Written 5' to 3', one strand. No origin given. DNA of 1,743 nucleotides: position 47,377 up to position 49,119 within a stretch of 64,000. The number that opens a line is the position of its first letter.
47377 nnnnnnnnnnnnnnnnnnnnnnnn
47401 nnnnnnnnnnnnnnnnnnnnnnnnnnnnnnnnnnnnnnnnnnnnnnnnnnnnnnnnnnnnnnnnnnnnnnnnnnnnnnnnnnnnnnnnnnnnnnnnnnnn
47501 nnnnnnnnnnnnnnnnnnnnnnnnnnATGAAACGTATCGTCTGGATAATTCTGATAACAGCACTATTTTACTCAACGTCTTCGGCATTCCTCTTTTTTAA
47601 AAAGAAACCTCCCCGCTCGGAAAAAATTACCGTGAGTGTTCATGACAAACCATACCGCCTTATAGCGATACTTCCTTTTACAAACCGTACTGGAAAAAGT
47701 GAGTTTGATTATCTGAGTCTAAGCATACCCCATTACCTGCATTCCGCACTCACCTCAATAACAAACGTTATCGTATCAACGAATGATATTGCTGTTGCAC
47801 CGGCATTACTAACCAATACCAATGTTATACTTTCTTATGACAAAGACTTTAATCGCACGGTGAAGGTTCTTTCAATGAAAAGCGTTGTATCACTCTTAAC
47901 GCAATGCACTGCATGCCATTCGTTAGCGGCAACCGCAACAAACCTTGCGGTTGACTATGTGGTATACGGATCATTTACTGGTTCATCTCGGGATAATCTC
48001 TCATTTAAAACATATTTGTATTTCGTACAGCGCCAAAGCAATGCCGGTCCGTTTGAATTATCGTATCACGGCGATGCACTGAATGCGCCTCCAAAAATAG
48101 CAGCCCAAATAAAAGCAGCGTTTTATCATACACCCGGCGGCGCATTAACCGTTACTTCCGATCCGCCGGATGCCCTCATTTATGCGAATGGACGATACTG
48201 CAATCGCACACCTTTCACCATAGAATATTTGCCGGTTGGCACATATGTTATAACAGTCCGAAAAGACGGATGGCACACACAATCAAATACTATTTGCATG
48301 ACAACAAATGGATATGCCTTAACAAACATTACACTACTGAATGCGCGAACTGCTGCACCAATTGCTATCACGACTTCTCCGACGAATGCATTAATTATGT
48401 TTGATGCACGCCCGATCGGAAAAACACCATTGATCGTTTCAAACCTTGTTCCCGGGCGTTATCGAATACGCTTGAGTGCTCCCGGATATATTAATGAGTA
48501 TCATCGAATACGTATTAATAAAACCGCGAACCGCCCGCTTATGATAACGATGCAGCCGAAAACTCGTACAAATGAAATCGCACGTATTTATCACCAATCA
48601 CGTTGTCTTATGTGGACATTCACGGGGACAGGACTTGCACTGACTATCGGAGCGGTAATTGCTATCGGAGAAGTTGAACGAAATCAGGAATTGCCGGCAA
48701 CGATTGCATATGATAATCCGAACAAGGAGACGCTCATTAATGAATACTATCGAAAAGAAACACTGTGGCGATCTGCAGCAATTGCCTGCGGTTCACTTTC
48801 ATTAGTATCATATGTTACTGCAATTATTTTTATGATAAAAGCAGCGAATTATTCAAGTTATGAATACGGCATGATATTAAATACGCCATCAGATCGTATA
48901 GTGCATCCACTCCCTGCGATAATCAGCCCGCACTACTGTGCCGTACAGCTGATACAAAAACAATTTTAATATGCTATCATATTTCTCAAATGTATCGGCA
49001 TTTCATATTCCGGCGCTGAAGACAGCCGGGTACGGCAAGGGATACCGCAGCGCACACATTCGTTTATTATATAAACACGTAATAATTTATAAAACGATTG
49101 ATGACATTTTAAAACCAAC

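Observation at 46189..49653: cheX-cheY operon extended by a PEGA-domain secreted protein and two small unknown ORFs, with a FlgM-like gene upstream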

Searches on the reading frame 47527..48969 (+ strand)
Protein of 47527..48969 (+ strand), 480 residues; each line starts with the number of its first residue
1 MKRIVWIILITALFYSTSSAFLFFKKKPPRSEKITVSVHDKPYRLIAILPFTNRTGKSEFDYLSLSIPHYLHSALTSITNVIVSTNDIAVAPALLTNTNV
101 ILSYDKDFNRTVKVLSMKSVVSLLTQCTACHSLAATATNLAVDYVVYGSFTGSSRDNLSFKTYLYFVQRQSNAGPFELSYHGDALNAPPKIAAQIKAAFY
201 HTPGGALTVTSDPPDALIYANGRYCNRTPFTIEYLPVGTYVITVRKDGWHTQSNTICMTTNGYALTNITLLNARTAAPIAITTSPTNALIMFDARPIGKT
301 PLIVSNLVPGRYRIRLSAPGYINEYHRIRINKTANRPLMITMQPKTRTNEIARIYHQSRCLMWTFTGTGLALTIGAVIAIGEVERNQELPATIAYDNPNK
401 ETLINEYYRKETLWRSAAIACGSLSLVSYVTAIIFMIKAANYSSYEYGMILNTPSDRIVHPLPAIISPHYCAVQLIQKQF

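Call 4: search_protein_families(library=pfam, proteins=[window:47527-48969:+], max_evalue=1)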
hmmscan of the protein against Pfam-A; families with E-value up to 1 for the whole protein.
window:47527-48969:+ (480 aa): 5 families
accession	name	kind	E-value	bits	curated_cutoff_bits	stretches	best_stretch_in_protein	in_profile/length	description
PF08308.17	PEGA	-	2.2e-25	88.8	20.8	2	279-343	4-68/71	PEGA domain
PF13620.12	CarboxypepD_reg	-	3.6e-07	30.9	32.3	2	230-269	40-80/82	Carboxypeptidase regulatory-like domain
PF13715.12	CarbopepD_reg_2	-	0.012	16.1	32.2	0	306-347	40-81/88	CarboxypepD_reg-like domain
PF14686.12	fn3_3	-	0.049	13.8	24.4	0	305-333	40-70/75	Polysaccharide lyase family 4, domain II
PF07495.19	Y_Y_Y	-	0.14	12.5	26.6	0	304-318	32-46/65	Y_Y_Y domain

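Call 6: search_protein_families(library=ncbifam, proteins=[window:47527-48969:+], max_evalue=1)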
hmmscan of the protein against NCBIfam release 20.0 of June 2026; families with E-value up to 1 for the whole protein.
window:47527-48969:+ (480 aa): 2 families
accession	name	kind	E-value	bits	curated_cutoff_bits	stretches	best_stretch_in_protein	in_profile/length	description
NF047815.1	LIC10124_lipo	equivalog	2.3e-05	23.2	650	2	193-316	186-309/516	LIC10124 family lipoprotein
NF007934.1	PRK10650.1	equivalog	0.021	15.3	103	1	89-151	13-72/109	multidrug/spermidine efflux SMR transporter subunit MdtI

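Call 8: find_encoding_contigs(protein=window:47527-48969:+, flank=6000, max_places=6)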
Protein window:47527-48969:+ (480 aa): no gene with exactly this product is on record in the collection.

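Call 9: find_homologous_proteins(query=window:47527-48969:+)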
Query window:47527-48969:+ (480 aa): 4 proteins with E <= 0.001 among 8000 candidates.
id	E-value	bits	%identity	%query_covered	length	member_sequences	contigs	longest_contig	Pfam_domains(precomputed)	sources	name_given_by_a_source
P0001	0.0e+0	1074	100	100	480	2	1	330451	PF08308.18,PF13620.13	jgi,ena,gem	-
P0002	2.2e-5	42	31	25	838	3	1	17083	PF07714.24,PF00069.32,PF08308.18,PF13620.13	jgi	jgi:eukaryotic-like serine/threonine-protein kinase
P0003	4.9e-5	41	35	15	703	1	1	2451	PF09603.16,PF08308.18,PF13620.13,PF22904.4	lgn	-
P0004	1.9e-4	39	27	30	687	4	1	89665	PF08308.18,PF03781.23,PF13620.13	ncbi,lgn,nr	ncbi:MAG: hypothetical protein K0Q76_3575 [Panacagrimonas sp.]|nr:SUMF1/EgtB/PvdO family nonheme iro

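Call 10: find_encoding_contigs(protein=P0001, flank=10000, max_places=4)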
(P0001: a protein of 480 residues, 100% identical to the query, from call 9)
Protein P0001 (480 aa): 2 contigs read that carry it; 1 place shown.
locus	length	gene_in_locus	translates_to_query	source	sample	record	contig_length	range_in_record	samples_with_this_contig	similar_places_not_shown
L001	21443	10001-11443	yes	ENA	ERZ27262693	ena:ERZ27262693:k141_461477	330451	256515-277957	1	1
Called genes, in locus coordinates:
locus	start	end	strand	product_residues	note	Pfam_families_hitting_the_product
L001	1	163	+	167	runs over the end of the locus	-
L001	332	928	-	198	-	-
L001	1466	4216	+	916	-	PF11832:DUF3352, PF13517:FG-GAP_3 (faint), PF25292:Beta-prop_CGLA (faint), PF01839:FG-GAP (faint), PF13570:Beta-prop_ACSF4 (weak), PF14783:BBS2_Mid (faint)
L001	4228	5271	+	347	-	-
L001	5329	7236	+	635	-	PF00890:FAD_binding_2 (faint), PF01134:GIDA, PF07992:Pyr_redox_2 (faint), PF12831:FAD_oxidored, PF21680:GIDA_C_1st, PF13932:SAM_GIDA_C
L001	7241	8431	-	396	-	PF01676:Metalloenzyme, PF10143:PhosphMutase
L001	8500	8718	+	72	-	-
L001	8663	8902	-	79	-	-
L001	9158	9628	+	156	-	PF13690:CheX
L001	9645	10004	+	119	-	PF00072:Response_reg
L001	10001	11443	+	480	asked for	PF08308:PEGA, PF13620:CarboxypepD_reg (faint), PF08308:PEGA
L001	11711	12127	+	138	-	-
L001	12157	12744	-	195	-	PF13580:SIS_2, PF01380:SIS (faint)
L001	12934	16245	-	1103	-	PF13428:TPR_14 (faint), PF13432:TPR_16 (faint), PF07719:TPR_2 (faint), PF14559:TPR_19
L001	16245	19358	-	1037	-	PF21033:RMD1-3 (faint), PF13428:TPR_14 (faint), PF13431:TPR_17 (faint), PF23914:TPR_CcmH_CycH (faint), PF25063:ARM_TT21_C (faint), PF13432:TPR_16 (weak), PF14559:TPR_19 (weak), PF07719:TPR_2 (weak), +2 more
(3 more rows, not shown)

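Call 23: find_homologous_proteins(query=A2, max_evalue=0.001)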
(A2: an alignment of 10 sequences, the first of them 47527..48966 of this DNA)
Query A2 (10 sequences) (480 aa, profile of the alignment): 7 proteins with E <= 0.001 among 8000 candidates.
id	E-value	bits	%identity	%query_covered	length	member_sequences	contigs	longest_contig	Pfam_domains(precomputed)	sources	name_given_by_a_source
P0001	2.4e-151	523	100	100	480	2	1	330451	PF08308.18,PF13620.13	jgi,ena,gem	-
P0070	2.1e-118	414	18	69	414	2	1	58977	PF08308.18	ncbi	-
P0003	8.4e-12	62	35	15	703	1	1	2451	PF09603.16,PF08308.18,PF13620.13,PF22904.4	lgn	-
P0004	3.2e-9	54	27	30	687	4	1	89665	PF08308.18,PF03781.23,PF13620.13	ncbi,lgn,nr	ncbi:MAG: hypothetical protein K0Q76_3575 [Panacagrimonas sp.]|nr:SUMF1/EgtB/PvdO family nonheme iro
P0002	5.7e-7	47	31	25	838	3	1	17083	PF07714.24,PF00069.32,PF08308.18,PF13620.13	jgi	jgi:eukaryotic-like serine/threonine-protein kinase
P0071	7.2e-7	46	19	36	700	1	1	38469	PF08308.18,PF03781.23,PF13620.13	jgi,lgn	jgi:formylglycine-generating enzyme required for sulfatase activity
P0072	1.8e-4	38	28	23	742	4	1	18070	PF00595.30,PF13180.13,PF08308.18,PF13620.13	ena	-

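Call 36: search_protein_representatives(alignment_id=A3)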
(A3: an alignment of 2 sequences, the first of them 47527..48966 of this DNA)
Query: 2 sequences, 491 profile positions. Proteins with E-value up to 0.001 (for the whole library): 11979; up to 1e-10: 3324; up to 1e-30: 200. The best 150 are listed.
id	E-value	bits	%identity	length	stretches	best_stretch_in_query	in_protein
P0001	1.9e-271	917.6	-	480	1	1-491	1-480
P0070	3.3e-202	689.3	-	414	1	7-491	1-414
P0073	1.9e-199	680.1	-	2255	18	207-346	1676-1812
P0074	1.2e-125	436.7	-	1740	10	203-331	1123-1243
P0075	3.2e-112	392.5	-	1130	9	207-343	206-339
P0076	1.3e-99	350.9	-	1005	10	209-341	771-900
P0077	1.8e-94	334.0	-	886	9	204-335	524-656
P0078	2.6e-89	316.9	-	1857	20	208-345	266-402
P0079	1.7e-81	291.1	-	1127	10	203-344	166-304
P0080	1.5e-75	271.5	-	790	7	208-341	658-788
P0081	5.0e-73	263.2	-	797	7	193-328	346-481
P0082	1.2e-72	261.9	-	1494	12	207-354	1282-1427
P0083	2.3e-71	257.7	-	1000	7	208-330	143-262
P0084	7.4e-71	256.0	-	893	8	206-340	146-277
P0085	9.3e-71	255.7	-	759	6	208-331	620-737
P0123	6.1e-45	170.6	-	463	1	9-441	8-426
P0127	2.3e-44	168.6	-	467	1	7-449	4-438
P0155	1.6e-40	156.0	-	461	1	9-453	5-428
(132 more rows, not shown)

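Call 40: find_encoding_contigs(protein=P0155, flank=5000, max_places=2)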
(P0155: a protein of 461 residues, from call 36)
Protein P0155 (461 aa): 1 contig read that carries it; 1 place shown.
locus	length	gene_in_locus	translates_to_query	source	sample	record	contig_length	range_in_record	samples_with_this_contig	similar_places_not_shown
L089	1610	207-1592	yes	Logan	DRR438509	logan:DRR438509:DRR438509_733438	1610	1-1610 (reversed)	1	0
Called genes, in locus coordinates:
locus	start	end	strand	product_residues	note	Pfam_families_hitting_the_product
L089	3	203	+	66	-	?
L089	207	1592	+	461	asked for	PF08308:PEGA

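Call 41: find_encoding_contigs(protein=P0123, flank=5000, max_places=2)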
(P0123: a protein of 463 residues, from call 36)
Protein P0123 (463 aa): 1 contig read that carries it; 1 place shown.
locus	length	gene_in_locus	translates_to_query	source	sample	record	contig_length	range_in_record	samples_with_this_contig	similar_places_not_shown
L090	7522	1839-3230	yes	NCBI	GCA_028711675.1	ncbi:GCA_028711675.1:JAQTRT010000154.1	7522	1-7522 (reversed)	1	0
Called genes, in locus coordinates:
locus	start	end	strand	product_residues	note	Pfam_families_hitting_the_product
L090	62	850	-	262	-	-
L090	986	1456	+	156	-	PF13690:CheX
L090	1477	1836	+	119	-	PF00072:Response_reg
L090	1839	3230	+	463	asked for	PF08308:PEGA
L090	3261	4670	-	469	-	PF00691:OmpA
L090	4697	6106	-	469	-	PF13570:Beta-prop_ACSF4, PF17164:DUF5122 (faint), PF25292:Beta-prop_CGLA (faint), PF13360:PQQ_2, PF13570:Beta-prop_ACSF4, PF13360:PQQ_2 (weak)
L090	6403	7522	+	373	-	PF03030:H_PPase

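Call 42: find_encoding_contigs(protein=P0127, flank=5000, max_places=2)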
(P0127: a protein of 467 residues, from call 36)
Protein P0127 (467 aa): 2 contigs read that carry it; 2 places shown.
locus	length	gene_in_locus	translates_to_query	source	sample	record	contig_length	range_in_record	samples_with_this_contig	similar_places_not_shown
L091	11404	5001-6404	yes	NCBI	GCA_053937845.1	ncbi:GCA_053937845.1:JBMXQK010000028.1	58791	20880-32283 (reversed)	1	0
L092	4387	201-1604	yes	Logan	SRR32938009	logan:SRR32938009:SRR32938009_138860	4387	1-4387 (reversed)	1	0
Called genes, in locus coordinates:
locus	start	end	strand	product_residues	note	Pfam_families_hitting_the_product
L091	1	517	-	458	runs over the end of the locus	PF00072:Response_reg, PF00158:Sigma54_activat, PF14532:Sigma54_activ_2, PF07724:AAA_2, PF07728:AAA_5, PF25601:AAA_lid_14, PF02954:HTH_8 (weak)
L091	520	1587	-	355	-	PF00512:HisKA, PF02518:HATPase_c, PF14501:HATPase_c_5 (weak)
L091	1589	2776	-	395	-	PF04552:Sigma54_DBD, PF01541:GIY-YIG (faint)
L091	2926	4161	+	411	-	PF00579:tRNA-synt_1b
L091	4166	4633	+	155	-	PF13690:CheX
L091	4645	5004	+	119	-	PF00072:Response_reg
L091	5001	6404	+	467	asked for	PF08308:PEGA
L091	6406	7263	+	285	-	PF01656:CbiA (faint), PF02881:SRP54_N, PF13604:AAA_30 (weak), PF00448:SRP54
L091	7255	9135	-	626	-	PF00580:UvrD-helicase, PF13245:AAA_19, PF13604:AAA_30 (faint), PF01443:Viral_helicase1 (faint), PF13361:UvrD_C, PF13538:UvrD_C_2 (weak)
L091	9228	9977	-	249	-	PF21350:Cas6_I-A, PF01881:Cas_Cas6_C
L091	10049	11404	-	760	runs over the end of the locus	PF18019:Cas3_HD (weak), PF04851:ResIII (weak), PF00270:DEAD, PF00271:Helicase_C, PF22590:Cas3-like_C_2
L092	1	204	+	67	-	?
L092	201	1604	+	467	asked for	PF08308:PEGA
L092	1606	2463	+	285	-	PF01656:CbiA (faint), PF02881:SRP54_N, PF13604:AAA_30 (weak), PF00448:SRP54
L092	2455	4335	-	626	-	PF00580:UvrD-helicase, PF13245:AAA_19, PF13604:AAA_30 (faint), PF01443:Viral_helicase1 (faint), PF13361:UvrD_C, PF13538:UvrD_C_2 (weak)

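Call 43: predict_structure(alignment_id=A4)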
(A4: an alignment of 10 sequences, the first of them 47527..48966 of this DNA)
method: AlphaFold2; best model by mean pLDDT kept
length: 480 residues; sequences in the alignment: 10
mean_pLDDT: 74.8   pTM: 0.41
mean pLDDT of the five models: 74.8, 72.4, 72.1, 70.9, 70.2
residues with pLDDT >= 90: 36; 70-90: 316; 50-70: 80; < 50: 48
segments of 3 or more residues with pLDDT < 50: 19-27, 446-480
pLDDT, mean of each block of 10 residues (from residue 1): 67 57 46 74 90 87 84 79 77 76 75 88 76 86 92 79 89 77 58 75 74 85 80 75 84 81 74 65 86 83 78 84 85 76 69 78 89 88 72 62 77 84 85 79 51 37 38 39
secondary structure, 60 per line:
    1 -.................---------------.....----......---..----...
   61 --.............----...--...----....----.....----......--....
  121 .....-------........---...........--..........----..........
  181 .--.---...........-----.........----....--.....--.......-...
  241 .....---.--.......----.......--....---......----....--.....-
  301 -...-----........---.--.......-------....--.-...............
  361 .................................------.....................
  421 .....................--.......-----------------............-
elements in order: H2-18 E34-38 E43-48 H63-75 E80-82 H92-95 E100-104 E109-114 H117-125 H133-140 E144-154 E157-166 E171-181 H188-198 E204-212 E217-220 E223-227 E230-236 E238-245 E252-258 E263-269 E279-284 E289-292 E295-299 E302-304 E310-317 E324-330 E338-341 H346-393 H400-441 H444-450 H468-479
